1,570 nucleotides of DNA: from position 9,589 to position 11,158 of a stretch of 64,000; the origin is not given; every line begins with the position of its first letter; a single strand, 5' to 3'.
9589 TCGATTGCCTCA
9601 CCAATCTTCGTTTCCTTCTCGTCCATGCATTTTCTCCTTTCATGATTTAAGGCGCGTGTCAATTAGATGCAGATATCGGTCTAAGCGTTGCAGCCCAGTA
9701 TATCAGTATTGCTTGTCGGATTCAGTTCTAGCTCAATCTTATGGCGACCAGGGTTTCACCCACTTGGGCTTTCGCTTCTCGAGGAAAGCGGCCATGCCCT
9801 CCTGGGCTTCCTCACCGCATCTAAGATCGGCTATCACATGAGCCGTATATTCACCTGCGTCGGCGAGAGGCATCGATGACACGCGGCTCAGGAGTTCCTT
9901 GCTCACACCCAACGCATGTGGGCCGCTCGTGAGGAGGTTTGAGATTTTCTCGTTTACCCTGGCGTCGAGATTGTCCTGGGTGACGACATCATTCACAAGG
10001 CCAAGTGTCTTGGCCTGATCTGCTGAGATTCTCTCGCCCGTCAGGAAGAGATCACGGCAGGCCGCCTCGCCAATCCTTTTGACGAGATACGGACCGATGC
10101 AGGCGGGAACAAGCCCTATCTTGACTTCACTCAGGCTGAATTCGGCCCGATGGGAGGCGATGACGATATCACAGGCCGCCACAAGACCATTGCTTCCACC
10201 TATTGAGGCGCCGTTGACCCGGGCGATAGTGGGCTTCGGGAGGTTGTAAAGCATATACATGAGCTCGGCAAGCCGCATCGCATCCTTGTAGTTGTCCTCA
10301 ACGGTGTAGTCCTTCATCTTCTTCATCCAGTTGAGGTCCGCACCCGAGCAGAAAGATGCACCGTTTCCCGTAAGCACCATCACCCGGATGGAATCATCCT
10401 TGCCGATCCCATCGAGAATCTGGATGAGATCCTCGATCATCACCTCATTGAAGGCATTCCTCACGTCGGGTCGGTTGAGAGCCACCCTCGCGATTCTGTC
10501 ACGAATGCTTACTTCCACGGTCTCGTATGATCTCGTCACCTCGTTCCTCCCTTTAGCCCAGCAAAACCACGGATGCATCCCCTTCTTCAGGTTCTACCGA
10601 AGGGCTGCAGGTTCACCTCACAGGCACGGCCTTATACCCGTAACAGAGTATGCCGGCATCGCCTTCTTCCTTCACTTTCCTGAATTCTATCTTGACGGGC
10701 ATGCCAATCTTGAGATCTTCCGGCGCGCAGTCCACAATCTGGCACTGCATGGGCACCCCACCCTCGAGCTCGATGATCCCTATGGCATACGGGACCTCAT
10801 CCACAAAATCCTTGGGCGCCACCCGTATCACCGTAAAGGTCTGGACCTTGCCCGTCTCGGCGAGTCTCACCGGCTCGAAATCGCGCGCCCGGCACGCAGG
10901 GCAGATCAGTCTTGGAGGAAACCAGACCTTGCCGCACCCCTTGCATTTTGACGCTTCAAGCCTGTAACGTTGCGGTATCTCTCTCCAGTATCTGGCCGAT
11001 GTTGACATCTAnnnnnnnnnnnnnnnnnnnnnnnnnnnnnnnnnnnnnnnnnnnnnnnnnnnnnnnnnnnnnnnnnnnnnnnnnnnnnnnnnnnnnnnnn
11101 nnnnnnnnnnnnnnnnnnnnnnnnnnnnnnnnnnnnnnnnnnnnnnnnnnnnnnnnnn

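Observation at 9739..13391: Archaeal-type HMG-CoA synthase / thiolase / DUF35 trio, with a crotonase, in a bacterium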

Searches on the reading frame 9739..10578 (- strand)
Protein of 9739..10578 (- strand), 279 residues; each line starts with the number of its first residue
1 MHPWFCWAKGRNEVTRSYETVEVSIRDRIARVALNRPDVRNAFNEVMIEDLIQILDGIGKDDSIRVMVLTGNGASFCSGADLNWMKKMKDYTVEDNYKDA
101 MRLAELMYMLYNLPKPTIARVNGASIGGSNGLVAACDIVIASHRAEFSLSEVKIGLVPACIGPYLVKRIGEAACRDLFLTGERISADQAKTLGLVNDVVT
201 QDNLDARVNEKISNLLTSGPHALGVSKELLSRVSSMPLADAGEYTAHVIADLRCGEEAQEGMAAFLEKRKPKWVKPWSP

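Call 3: search_protein_families(library=pfam, proteins=[window:9739-10578:-], max_evalue=0.001)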
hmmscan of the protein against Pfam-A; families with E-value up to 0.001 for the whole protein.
window:9739-10578:- (279 aa): 2 families
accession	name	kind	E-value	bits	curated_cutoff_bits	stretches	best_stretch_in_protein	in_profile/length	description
PF00378.25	ECH_1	-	2e-57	194.9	27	1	27-274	4-249/251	Enoyl-CoA hydratase/isomerase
PF16113.10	ECH_2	-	4.2e-34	119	27.2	1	30-206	2-179/335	Enoyl-CoA hydratase/isomerase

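Call 4: search_protein_families(library=ncbifam, proteins=[window:9739-10578:-], max_evalue=0.001)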
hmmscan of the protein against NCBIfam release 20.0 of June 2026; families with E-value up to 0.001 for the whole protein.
window:9739-10578:- (279 aa): 73 families (the best 25 are shown)
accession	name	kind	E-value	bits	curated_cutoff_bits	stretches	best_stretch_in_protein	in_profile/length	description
NF004227.0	PRK05674.1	equivalog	3e-79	266.4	426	1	17-274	3-262/271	gamma-carboxygeranoyl-CoA hydratase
NF005675.0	PRK07468.1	equivalog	5.8e-78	262.2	350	1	17-274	2-260/262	crotonase/enoyl-CoA hydratase family protein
NF006008.0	PRK08139.1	equivalog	1.8e-60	204.7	313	1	17-274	9-264/266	enoyl-CoA hydratase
NF005879.0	PRK07827.1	equivalog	6.3e-58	196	283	1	19-274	7-260/261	enoyl-CoA hydratase family protein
NF042430.2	EnCoAhydt_DpgD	equivalog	5.1e-56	190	400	1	26-274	4-256/258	enoyl-CoA-hydratase DpgD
NF051848.1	EnCoAHydtEchA19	equivalog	1.4e-54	185.4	400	1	21-274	2-256/258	enoyl-CoA hydratase EchA19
NF005073.0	PRK06495.1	subfamily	3.1e-51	174.1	296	1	18-273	3-254/257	enoyl-CoA hydratase/isomerase family protein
NF006588.0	PRK09120.1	equivalog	2.4e-49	168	276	1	15-270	4-264/276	p-hydroxycinnamoyl CoA hydratase/lyase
NF004794.0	PRK06142.1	equivalog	6.9e-48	163.6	308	1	16-273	3-270/273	crotonase/enoyl-CoA hydratase family protein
NF005804.0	PRK07659.1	equivalog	8.4e-48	163.1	311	1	15-273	2-257/260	enoyl-CoA hydratase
NF046063.1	oxepin_alt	equivalog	2.5e-47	161.5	300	1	24-272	5-254/254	oxepin-CoA hydrolase, alternative type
NF006699.0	PRK09245.1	subfamily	1.1e-46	159.2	354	1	20-273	4-263/266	crotonase/enoyl-CoA hydratase family protein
NF006100.0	PRK08252.1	subfamily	1.3e-46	159.2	282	1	19-273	3-251/254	crotonase/enoyl-CoA hydratase family protein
NF007239.0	PRK09674.1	equivalog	1.8e-46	158.7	371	1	23-273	8-254/257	2,3-dehydroadipyl-CoA hydratase PaaF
NF004475.0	PRK05809.1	subfamily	3.1e-46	158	394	1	18-273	3-257/260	short-chain-enoyl-CoA hydratase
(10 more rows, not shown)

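Call 19: search_solved_structures(query=window:9739-10578:-, max_evalue=1e-30)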
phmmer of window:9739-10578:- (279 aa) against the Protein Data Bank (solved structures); distinct sequences matched with E-value up to 1e-30: 34.
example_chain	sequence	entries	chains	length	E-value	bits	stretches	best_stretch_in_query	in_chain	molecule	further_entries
4kpk_A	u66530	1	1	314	1.2e-59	205.3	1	23-274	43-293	Enoyl-CoA hydratase/isomerase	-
3i47_A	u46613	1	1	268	2.9e-57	197.5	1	24-274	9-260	Enoyl CoA hydratase/isomerase (Crotonase)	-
1uiy_A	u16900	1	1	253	3.2e-48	167.8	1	27-272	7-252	Enoyl-CoA Hydratase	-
5zai_A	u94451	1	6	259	6e-40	140.7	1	17-272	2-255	3-hydroxypropionyl-coenzyme A dehydratase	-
3myb_A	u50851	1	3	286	1e-39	139.9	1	29-276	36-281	Enoyl-CoA hydratase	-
3oc7_A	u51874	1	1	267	4.4e-38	134.6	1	28-274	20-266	Enoyl-CoA hydratase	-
4knp_A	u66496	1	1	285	7.9e-38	133.7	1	28-274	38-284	enoyl-CoA hydratase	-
4k3w_A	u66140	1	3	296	9e-38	133.6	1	30-275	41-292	Enoyl-CoA hydratase/isomerase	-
2pbp_A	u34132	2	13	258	2.2e-37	132.3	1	28-273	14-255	Enoyl-CoA hydratase subunit I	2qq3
2ej5_A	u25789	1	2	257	3.7e-37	131.5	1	18-272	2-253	Enoyl-CoA hydratase subunit II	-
4zu2_A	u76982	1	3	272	1.1e-36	130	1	25-275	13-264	Putative isohexenylglutaconyl-CoA hydratase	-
9qwv_A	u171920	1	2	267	2.1e-36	129.1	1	25-273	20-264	Enoyl-CoA hydratase, mitochondrial, putative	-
4fzw_A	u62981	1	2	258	2.2e-36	129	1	16-272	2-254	2,3-dehydroadipyl-CoA hydratase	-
5xzd_A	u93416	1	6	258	1.4e-34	123.1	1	17-272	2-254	Enoyl-CoA hydratase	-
3h81_A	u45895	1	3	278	4.2e-34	121.5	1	15-273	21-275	enoyl-CoA hydratase echA8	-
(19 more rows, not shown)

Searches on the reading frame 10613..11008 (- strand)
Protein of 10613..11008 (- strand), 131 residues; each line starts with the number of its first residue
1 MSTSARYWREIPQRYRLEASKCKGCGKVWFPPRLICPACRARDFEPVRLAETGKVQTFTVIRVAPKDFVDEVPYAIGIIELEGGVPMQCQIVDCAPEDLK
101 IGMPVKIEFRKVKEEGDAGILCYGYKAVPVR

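Call 3: search_protein_families(library=pfam, proteins=[window:10613-11008:-], max_evalue=0.001)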
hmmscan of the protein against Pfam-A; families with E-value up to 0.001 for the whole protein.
window:10613-11008:- (131 aa): 2 families
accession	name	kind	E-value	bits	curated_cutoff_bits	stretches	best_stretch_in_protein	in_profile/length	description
PF01796.24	OB_ChsH2_C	-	2.1e-22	79.3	27.1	1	47-110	2-65/65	ChsH2, C-terminal OB-fold domain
PF12172.15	zf-ChsH2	-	1.5e-11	44.3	23.2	1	9-45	1-37/37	ChsH2, rubredoxin-like zinc ribbon domain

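Call 4: search_protein_families(library=ncbifam, proteins=[window:10613-11008:-], max_evalue=0.001)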
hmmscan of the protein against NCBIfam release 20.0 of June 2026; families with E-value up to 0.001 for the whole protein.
window:10613-11008:- (131 aa): 1 family
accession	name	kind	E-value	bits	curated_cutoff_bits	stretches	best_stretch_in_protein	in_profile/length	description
NF053627.1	BnzsclthlBbsAGT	equivalog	4.6e-10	39.6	250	1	17-126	36-143/145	benzoylsuccinyl-CoA thiolase subunit BbsA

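Call 46: search_solved_structures(query=window:10613-11008:-, max_evalue=0.001, show_alignments=1)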
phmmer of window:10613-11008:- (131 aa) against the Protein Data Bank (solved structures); distinct sequences matched with E-value up to 0.001: 8.
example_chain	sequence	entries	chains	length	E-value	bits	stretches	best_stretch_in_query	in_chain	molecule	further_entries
6esq_E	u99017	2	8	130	2.4e-34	121.8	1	5-130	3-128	Pfam DUF35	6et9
5m3k_B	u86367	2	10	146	9.6e-20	74.4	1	4-126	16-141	2,4-diacetylphloroglucinol biosynthesis protein PhlB | 2,4-diacetylphloroglucinol biosynthesis protein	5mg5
6ok1_B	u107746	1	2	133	7e-16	61.9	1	6-112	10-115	ChsH2(DUF35)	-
9myr_B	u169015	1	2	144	2.8e-15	60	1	3-110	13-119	Acyl dehydratase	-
9skh_E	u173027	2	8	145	1.6e-14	57.5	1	4-126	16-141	2,4-diacetylphloroglucinol biosynthesis protein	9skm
9vbo_H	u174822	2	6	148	5.4e-13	52.6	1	3-126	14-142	2,4-diacetylphloroglucinol biosynthesis protein PhlB family protein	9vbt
6htj_A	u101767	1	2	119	1e-07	35.5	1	16-112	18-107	Nucleic-acid-binding protein containing a Zn-ribbon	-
7pxp_A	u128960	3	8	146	0.00012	25.5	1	17-90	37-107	Benzoylsuccinyl-CoA thiolase subunit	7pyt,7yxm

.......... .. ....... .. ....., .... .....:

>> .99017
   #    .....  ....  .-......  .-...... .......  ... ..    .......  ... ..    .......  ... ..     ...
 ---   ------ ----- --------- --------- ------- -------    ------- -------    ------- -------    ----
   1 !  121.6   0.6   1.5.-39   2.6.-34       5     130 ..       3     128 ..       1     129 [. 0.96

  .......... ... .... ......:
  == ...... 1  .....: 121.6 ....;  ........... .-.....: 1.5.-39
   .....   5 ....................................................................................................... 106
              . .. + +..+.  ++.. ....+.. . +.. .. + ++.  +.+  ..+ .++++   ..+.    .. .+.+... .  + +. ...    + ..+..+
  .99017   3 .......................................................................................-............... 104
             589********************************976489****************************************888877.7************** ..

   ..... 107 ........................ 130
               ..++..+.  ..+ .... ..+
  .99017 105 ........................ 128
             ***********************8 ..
